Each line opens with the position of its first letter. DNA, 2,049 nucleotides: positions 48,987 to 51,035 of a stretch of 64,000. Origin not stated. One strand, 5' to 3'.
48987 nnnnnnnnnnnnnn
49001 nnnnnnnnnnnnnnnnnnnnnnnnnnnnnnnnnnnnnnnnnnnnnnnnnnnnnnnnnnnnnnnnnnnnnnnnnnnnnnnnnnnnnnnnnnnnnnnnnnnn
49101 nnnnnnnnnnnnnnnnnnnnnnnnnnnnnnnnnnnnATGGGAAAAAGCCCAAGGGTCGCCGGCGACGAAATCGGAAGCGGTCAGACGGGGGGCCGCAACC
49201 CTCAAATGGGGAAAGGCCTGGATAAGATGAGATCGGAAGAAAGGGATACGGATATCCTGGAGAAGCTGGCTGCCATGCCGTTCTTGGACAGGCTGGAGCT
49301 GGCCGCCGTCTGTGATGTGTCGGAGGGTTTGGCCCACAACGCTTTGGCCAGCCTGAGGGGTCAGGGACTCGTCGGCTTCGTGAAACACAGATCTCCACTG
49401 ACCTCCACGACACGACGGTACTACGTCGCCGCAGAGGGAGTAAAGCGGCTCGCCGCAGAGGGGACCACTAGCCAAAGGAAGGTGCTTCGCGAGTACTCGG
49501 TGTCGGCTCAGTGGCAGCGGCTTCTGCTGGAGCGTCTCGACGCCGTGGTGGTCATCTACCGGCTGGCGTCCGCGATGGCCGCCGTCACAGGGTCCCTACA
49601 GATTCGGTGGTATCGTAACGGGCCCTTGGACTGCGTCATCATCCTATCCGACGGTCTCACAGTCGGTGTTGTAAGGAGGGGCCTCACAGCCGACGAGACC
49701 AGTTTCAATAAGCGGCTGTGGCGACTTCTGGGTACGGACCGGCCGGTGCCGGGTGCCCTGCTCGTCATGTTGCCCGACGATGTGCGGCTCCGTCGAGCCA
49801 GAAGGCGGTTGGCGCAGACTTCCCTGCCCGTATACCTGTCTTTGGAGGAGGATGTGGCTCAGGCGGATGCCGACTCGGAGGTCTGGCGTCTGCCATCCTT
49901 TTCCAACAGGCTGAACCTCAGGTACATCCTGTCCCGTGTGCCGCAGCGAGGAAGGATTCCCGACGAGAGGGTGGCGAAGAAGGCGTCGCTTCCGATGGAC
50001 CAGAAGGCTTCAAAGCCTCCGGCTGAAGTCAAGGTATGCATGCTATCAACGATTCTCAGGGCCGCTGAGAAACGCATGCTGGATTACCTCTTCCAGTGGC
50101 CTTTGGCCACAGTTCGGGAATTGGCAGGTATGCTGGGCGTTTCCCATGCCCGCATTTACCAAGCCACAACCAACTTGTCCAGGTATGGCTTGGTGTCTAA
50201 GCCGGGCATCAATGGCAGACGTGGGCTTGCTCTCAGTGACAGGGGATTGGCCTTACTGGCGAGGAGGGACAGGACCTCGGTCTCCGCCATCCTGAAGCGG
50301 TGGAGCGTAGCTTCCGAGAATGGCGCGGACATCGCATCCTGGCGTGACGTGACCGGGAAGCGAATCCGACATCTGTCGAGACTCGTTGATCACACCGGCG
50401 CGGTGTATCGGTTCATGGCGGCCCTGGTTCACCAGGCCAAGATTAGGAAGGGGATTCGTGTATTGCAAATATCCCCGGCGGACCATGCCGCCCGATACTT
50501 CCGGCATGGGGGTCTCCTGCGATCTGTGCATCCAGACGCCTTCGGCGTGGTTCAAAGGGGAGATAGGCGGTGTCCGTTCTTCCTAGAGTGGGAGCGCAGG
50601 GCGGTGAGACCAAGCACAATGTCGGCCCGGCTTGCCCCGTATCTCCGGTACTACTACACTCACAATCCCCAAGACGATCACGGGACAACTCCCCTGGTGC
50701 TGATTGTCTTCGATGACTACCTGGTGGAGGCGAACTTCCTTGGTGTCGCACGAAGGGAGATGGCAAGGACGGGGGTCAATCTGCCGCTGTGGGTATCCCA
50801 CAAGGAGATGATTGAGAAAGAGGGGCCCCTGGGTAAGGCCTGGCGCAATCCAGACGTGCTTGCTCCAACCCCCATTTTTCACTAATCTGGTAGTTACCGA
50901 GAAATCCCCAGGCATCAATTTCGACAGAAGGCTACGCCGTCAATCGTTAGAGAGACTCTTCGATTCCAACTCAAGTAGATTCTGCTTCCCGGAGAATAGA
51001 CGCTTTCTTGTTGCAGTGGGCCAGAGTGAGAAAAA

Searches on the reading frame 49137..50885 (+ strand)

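Call 91: search_protein_families(library=pfam, proteins=[window:49137-50885:+], max_evalue=0.001)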
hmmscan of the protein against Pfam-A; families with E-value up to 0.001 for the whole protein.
window:49137-50885:+ (582 aa): 3 families
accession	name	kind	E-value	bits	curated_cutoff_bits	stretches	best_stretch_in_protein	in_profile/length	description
PF13814.12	Replic_Relax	-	4e-06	27.5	25.3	1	408-521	86-191/191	Replication-relaxation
PF01978.25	TrmB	-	5.9e-06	26.5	25.6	0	311-355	10-54/68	Sugar-specific transcriptional regulator TrmB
PF03551.20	PadR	-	0.00017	21.9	27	0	327-355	20-49/75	Transcriptional regulator PadR-like family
